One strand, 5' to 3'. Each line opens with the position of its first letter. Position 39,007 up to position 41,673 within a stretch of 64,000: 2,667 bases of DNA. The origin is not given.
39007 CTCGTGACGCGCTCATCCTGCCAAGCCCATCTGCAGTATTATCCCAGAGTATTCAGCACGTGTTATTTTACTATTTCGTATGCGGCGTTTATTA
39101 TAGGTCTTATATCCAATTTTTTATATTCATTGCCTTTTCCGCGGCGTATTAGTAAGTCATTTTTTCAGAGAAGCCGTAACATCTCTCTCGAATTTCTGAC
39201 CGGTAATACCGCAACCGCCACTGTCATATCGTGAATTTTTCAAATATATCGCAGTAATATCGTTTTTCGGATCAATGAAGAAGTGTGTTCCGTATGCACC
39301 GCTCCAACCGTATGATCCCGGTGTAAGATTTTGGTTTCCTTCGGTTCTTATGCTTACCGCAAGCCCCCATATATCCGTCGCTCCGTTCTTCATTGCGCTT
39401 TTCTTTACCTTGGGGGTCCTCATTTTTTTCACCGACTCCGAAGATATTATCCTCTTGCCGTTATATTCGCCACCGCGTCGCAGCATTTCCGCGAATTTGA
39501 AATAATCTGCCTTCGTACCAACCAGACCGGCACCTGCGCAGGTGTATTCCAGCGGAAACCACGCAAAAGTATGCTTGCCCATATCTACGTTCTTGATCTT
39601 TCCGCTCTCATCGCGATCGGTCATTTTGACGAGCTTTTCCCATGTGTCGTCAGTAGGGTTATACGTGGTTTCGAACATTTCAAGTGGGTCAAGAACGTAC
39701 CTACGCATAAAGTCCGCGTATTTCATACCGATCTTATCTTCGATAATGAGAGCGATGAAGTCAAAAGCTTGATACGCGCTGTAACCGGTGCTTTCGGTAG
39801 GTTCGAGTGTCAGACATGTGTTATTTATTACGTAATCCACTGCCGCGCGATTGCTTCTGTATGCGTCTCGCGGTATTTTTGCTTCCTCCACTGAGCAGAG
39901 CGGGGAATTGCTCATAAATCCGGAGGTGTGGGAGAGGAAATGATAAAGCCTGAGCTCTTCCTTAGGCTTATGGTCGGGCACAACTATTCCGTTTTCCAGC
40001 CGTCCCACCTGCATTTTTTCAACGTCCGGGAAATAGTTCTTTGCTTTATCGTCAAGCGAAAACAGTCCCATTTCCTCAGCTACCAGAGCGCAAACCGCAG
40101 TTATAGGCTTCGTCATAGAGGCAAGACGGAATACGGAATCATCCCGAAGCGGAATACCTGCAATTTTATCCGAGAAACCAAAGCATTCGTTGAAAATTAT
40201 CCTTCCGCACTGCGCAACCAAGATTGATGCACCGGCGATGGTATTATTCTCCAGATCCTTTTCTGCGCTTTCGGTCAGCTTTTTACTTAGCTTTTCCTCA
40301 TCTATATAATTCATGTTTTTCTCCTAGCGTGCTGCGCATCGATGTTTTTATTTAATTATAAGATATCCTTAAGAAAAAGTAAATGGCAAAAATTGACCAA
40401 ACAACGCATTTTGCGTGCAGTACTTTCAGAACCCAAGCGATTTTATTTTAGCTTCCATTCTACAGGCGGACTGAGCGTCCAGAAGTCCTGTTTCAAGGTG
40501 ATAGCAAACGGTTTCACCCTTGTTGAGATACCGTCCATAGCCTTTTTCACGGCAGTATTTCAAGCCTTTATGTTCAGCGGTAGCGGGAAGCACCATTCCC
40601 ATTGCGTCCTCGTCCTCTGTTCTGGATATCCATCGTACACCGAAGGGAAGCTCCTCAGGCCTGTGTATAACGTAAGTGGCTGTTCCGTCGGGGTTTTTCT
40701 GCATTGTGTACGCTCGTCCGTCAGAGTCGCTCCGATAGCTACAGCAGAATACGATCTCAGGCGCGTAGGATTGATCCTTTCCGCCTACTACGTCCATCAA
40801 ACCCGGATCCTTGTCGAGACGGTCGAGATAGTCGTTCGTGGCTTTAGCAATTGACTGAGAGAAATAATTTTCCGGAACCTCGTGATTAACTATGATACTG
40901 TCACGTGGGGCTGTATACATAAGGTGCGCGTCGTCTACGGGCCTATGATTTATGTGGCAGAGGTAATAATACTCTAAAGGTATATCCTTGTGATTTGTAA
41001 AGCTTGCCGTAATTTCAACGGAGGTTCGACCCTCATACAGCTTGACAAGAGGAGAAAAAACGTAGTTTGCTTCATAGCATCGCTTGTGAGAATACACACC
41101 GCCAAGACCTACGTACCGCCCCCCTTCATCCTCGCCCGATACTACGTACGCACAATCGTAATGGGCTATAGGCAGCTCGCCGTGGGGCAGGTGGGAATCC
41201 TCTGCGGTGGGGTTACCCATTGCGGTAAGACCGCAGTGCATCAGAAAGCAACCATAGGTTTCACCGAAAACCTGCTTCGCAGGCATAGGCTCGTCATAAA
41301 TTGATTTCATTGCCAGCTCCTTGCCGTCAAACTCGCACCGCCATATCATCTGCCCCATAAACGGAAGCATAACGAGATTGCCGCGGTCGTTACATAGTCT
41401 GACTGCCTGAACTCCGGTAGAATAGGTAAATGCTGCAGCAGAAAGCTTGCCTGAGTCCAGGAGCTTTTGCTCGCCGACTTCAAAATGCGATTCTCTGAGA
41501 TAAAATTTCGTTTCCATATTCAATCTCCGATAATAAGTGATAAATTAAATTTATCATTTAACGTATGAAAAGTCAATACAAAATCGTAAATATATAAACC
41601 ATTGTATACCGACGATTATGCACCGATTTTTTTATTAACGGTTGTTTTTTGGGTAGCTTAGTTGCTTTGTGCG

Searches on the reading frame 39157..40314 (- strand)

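Call 69: search_protein_families(library=pfam, proteins=[window:39157-40314:-], max_evalue=0.00001)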
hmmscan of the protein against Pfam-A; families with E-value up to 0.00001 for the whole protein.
window:39157-40314:- (385 aa): 1 family
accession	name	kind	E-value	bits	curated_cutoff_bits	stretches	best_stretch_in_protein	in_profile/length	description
PF00144.29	Beta-lactamase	-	3.6e-49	168.2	27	1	19-364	7-313/329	Beta-lactamase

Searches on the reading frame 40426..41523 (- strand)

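Call 69: search_protein_families(library=pfam, proteins=[window:40426-41523:-], max_evalue=0.00001)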
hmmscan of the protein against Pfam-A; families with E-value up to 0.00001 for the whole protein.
window:40426-41523:- (365 aa): 1 family
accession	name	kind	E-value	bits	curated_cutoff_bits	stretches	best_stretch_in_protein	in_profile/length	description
PF14486.12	DUF4432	-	2e-15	56.8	32.5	2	37-193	3-169/304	Domain of unknown function (DUF4432)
